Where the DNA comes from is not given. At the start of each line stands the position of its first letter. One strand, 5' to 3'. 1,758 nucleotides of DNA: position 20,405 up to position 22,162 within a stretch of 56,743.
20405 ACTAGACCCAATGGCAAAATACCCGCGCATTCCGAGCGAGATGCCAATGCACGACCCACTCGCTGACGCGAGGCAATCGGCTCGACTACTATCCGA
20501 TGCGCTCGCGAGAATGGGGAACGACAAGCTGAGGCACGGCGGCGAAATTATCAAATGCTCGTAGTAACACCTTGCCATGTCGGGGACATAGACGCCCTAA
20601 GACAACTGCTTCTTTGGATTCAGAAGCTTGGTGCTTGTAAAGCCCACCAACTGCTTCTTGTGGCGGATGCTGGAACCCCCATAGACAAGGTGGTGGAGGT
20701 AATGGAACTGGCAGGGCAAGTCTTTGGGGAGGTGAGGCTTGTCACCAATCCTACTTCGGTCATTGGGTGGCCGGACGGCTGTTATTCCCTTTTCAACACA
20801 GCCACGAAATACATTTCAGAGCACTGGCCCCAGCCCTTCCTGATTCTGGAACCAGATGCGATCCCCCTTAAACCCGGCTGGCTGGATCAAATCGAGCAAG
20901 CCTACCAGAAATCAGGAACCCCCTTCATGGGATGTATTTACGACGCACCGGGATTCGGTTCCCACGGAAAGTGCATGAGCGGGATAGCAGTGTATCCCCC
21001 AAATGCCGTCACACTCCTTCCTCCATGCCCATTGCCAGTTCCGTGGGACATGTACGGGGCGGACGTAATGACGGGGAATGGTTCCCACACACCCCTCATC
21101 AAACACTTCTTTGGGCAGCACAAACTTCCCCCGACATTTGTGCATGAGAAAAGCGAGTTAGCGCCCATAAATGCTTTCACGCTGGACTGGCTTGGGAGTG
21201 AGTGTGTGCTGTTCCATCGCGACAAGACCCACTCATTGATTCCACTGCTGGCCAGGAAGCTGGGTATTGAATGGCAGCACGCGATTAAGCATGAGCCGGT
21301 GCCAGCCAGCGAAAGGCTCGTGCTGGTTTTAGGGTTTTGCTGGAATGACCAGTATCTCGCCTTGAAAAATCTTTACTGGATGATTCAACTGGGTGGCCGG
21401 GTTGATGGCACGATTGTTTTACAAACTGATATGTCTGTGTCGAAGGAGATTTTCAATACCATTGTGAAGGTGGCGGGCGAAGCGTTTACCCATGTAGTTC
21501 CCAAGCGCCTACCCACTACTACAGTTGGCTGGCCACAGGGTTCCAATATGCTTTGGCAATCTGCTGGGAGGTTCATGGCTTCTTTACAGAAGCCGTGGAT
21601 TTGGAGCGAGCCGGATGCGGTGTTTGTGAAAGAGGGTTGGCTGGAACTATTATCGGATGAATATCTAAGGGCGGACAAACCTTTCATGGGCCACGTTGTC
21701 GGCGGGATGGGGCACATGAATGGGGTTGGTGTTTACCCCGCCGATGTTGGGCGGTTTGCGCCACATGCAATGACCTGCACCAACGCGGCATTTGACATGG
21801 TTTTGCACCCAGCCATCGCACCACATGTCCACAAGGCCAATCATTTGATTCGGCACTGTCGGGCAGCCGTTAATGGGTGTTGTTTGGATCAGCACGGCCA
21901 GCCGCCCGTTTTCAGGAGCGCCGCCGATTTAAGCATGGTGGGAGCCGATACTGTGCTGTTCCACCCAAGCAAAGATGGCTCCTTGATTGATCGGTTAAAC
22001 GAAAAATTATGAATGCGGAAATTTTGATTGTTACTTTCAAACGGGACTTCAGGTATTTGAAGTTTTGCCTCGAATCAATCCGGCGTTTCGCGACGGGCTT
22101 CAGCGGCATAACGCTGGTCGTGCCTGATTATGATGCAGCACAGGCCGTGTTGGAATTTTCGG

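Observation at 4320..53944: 11-mer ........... marks operon starts about 30 nt from start codons (candidate leaderless units)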

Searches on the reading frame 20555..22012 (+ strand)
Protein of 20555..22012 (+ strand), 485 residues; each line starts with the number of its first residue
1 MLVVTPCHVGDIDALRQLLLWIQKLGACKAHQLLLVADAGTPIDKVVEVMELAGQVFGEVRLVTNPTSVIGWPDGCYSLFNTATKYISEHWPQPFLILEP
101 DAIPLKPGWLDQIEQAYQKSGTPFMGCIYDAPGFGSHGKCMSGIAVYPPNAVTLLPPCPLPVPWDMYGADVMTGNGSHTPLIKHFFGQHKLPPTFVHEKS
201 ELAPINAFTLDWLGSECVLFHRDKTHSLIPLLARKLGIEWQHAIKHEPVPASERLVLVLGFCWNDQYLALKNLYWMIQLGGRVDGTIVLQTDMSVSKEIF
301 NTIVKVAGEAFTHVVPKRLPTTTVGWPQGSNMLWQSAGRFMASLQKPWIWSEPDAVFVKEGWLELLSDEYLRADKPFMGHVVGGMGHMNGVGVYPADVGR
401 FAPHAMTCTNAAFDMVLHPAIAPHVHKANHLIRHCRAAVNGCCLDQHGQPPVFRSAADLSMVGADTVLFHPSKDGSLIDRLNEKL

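Call 7: search_protein_families(library=pfam, proteins=[window:20555-22012:+])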
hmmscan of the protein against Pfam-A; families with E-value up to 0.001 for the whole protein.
window:20555-22012:+ (485 aa): 0 families

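Call 8: search_protein_families(library=phrogs, proteins=[window:20555-22012:+])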
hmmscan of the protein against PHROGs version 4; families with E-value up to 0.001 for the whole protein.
window:20555-22012:+ (485 aa): 0 families

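Call 16: find_homologous_proteins(query=window:20555-22012:+)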
Query window:20555-22012:+ (485 aa): 268 proteins with E <= 0.001 among 8000 candidates; the best 120 are listed.
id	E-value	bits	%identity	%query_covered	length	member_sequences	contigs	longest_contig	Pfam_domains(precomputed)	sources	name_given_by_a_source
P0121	0.0e+0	1158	100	100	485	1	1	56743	-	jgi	jgi:hypothetical protein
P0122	2.5e-157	543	52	99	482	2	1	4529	-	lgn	-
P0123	7.4e-147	508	51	99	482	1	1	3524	-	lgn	-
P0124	2.6e-104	368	43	99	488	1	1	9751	-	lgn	-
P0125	3.1e-104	368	40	100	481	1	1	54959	-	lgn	-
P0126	1.2e-101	359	39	100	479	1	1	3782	-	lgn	-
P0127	1.2e-101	359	42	99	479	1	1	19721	-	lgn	-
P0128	4.3e-99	351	41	98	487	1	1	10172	-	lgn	-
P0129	7.3e-99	350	40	100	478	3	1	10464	-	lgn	-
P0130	1.2e-96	343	39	100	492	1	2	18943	-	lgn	-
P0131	1.6e-96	342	38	99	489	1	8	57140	-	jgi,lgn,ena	-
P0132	1.6e-96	342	41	91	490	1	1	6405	-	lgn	-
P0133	5.8e-96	340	40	99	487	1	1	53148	-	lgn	-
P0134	9.9e-96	340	40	100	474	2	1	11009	-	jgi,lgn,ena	-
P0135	1.9e-95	339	41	99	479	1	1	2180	-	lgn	-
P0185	4.5e-83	298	38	99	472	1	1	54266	-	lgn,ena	-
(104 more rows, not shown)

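Call 17: find_encoding_contigs(protein=P0185, flank=10000, max_places=3)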
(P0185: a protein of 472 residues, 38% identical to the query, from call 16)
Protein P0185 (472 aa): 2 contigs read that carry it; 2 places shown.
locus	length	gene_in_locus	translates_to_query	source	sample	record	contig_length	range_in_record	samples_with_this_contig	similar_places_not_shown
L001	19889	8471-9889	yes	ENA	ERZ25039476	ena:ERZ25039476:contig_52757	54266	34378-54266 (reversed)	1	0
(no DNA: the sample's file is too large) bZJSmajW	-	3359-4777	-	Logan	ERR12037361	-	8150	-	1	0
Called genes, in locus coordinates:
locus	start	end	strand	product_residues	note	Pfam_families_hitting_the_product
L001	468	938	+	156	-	-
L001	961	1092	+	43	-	-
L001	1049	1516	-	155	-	PF05551:zf-His_Me_endon (faint), PF13392:HNH_3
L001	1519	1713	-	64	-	PF28077:THIVI_2564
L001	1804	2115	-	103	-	-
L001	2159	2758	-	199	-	-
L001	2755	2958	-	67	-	-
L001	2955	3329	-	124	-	-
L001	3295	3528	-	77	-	-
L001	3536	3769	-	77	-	-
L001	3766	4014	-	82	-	-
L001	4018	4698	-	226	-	PF01695:IstB_IS21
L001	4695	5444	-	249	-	-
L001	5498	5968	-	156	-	-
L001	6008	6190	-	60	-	-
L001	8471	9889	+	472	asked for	-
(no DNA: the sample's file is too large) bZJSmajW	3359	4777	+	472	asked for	-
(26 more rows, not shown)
